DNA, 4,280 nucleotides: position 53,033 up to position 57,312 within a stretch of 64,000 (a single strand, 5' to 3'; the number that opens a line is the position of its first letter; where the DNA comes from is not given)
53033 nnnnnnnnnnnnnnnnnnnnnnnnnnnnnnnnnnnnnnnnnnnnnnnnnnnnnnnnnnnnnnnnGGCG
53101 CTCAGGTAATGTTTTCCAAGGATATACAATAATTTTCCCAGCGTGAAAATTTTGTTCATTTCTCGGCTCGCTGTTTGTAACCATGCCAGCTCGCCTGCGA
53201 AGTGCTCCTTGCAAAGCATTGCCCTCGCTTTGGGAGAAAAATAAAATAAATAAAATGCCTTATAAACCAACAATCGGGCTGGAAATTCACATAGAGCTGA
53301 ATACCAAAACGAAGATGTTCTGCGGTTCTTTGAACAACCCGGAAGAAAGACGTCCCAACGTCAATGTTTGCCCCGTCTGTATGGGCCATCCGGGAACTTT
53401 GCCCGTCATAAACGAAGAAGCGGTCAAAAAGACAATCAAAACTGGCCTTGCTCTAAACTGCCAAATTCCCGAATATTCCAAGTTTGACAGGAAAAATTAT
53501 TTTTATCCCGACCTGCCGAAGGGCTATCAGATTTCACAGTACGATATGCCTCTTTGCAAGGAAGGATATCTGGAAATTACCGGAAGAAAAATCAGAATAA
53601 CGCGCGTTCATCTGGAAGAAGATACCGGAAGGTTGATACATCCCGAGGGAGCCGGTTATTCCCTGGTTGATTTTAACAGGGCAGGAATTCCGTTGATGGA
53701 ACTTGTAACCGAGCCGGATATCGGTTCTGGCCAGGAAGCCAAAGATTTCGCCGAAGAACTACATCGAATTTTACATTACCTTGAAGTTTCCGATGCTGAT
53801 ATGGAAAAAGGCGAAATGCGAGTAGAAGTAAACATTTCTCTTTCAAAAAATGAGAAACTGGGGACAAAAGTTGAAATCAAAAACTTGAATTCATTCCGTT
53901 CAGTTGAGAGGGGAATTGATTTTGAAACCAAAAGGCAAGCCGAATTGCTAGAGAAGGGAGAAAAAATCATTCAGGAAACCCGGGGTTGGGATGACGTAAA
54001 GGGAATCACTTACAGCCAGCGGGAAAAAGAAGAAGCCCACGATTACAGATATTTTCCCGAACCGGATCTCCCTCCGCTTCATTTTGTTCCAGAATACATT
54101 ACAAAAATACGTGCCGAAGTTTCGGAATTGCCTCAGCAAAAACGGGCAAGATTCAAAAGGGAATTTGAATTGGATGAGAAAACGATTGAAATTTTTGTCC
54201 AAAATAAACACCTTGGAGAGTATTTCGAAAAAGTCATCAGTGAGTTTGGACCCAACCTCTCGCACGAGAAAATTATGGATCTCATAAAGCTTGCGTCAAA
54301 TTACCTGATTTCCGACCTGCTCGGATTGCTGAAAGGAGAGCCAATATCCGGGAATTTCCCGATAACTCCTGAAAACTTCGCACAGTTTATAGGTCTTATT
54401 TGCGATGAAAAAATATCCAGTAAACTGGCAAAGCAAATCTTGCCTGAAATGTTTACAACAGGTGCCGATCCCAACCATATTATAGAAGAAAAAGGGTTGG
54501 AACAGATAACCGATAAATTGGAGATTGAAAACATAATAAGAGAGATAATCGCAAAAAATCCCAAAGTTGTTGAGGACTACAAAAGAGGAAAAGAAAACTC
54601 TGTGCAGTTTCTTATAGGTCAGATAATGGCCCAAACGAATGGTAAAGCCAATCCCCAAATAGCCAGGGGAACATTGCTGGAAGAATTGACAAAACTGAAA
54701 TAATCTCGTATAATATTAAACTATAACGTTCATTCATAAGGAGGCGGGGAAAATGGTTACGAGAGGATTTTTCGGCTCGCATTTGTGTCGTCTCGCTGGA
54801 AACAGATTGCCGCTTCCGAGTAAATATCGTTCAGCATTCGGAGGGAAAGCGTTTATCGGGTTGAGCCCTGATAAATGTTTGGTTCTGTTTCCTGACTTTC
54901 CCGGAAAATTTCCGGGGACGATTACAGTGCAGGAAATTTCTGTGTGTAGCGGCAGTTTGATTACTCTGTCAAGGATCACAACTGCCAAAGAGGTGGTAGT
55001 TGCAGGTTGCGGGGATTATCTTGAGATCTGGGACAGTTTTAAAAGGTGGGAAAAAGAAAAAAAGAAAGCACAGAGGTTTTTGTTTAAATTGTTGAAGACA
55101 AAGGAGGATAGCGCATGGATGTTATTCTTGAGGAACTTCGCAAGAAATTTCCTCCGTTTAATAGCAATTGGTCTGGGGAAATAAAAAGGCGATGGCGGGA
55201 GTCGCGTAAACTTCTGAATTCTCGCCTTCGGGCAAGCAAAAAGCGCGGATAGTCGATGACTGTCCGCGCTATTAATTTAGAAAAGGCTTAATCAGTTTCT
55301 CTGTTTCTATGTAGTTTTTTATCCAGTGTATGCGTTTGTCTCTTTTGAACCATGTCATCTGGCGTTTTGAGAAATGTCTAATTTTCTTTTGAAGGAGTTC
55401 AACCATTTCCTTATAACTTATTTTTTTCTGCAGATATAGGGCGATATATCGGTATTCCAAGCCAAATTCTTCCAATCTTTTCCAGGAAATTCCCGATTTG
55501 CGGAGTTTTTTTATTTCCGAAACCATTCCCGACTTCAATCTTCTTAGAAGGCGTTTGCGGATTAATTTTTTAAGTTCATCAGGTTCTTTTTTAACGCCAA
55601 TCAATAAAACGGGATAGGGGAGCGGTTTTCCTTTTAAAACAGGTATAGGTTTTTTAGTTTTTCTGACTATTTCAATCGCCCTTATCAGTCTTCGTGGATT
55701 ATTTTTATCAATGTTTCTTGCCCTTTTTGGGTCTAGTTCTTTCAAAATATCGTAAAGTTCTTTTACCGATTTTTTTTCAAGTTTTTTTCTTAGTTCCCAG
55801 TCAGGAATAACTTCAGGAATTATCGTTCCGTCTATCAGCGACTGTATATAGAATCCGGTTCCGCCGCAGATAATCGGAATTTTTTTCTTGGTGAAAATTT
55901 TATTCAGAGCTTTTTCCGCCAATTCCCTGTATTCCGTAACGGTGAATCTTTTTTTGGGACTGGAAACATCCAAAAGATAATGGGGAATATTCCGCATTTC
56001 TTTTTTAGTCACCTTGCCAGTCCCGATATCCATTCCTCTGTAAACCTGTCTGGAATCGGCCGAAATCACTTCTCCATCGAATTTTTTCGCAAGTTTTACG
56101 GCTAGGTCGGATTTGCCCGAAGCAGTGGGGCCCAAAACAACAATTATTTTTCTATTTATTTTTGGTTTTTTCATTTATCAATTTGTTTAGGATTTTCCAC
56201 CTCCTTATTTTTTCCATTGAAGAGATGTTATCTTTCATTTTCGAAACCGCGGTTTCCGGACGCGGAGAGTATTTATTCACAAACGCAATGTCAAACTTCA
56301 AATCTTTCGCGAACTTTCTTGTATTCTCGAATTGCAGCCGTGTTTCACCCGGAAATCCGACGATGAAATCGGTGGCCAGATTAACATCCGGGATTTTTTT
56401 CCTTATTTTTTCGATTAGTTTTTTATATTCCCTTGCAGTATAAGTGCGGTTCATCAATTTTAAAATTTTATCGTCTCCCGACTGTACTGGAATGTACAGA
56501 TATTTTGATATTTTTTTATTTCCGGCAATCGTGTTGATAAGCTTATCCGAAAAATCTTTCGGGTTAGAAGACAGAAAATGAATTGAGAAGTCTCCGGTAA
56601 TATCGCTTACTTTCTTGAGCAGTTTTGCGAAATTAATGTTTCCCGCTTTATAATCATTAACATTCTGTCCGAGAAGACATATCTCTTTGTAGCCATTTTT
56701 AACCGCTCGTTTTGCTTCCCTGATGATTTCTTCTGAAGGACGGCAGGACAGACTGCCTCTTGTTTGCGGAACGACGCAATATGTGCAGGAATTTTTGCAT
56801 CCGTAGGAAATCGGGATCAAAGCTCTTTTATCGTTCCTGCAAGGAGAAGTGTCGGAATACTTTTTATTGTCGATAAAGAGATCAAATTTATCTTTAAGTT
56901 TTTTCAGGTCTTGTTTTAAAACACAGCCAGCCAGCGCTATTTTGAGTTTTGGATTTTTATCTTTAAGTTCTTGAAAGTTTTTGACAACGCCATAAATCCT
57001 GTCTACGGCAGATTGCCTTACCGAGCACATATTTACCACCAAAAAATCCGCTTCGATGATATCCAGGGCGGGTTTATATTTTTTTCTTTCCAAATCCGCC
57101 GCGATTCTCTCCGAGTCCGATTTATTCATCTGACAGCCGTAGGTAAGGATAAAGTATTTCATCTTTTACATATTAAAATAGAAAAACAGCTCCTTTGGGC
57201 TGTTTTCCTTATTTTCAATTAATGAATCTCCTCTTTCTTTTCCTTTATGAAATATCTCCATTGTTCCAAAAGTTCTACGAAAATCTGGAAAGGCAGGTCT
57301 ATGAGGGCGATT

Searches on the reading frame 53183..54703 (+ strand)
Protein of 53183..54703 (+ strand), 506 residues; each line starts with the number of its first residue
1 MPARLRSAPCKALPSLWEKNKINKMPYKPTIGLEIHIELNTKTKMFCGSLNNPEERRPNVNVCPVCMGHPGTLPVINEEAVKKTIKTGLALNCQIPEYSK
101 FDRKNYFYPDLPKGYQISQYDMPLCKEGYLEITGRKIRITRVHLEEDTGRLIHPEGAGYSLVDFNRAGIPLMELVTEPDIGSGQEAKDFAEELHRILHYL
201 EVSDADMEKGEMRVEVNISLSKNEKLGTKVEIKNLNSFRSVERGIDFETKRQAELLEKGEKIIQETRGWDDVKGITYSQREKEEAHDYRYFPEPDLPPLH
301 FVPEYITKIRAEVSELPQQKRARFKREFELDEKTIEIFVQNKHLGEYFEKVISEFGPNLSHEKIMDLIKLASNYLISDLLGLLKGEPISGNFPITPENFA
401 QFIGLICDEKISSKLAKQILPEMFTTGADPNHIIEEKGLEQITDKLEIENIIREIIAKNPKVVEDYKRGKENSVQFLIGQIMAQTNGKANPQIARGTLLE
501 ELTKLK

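Call 85: search_protein_families(library=pfam, proteins=[window:53183-54703:+], max_evalue=0.001)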
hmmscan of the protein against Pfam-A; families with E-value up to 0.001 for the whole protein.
window:53183-54703:+ (506 aa): 2 families
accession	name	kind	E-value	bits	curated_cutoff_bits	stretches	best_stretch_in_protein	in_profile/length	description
PF02934.20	GatB_N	-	9.4e-117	389.5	23.4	1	30-306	2-276/277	GatB/GatE catalytic domain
PF02637.23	GatB_Yqey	-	2.9e-43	147.7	27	1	368-502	13-148/148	GatB domain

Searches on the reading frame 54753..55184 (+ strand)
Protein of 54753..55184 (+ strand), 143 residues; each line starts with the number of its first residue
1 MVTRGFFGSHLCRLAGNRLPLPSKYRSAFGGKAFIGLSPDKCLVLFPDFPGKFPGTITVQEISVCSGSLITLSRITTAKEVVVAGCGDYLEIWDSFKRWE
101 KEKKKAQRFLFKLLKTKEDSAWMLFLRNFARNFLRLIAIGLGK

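Call 85: search_protein_families(library=pfam, proteins=[window:54753-55184:+], max_evalue=0.001)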
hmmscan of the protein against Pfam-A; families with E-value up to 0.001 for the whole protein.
window:54753-55184:+ (143 aa): 1 family
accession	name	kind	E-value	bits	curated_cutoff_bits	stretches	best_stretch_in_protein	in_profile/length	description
PF02381.23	MraZ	-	2.1e-06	28.1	23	0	77-109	28-59/72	MraZ protein, putative antitoxin-like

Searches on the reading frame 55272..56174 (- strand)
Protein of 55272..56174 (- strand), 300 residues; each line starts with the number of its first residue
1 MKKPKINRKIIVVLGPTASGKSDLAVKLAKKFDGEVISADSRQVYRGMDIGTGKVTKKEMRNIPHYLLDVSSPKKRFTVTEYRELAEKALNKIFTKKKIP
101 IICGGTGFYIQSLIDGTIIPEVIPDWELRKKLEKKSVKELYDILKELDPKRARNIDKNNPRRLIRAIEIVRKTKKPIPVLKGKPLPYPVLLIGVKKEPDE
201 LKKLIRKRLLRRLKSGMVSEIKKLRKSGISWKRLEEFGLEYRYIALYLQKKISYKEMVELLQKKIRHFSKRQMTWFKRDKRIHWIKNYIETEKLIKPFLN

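Call 85: search_protein_families(library=pfam, proteins=[window:55272-56174:-], max_evalue=0.001)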
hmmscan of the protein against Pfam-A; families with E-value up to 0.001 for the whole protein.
window:55272-56174:- (300 aa): 2 families
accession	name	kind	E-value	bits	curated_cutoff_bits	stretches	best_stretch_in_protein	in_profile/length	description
PF01715.23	IPPT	-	3.1e-71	240.3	23.6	1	43-279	1-243/243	IPP transferase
PF01745.22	IPT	-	1.9e-08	34.4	20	1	10-105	3-98/233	Isopentenyl transferase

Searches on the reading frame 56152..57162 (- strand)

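Call 85: search_protein_families(library=pfam, proteins=[window:56152-57162:-], max_evalue=0.001)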
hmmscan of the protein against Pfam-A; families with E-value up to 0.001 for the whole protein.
window:56152-57162:- (336 aa): 2 families
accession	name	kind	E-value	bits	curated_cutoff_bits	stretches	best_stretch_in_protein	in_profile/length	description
PF04055.27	Radical_SAM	-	4.2e-28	99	29.5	1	116-285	1-166/166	Radical SAM superfamily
PF00919.26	UPF0004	-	4.8e-22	78.3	27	1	2-93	1-90/98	Uncharacterized protein family UPF0004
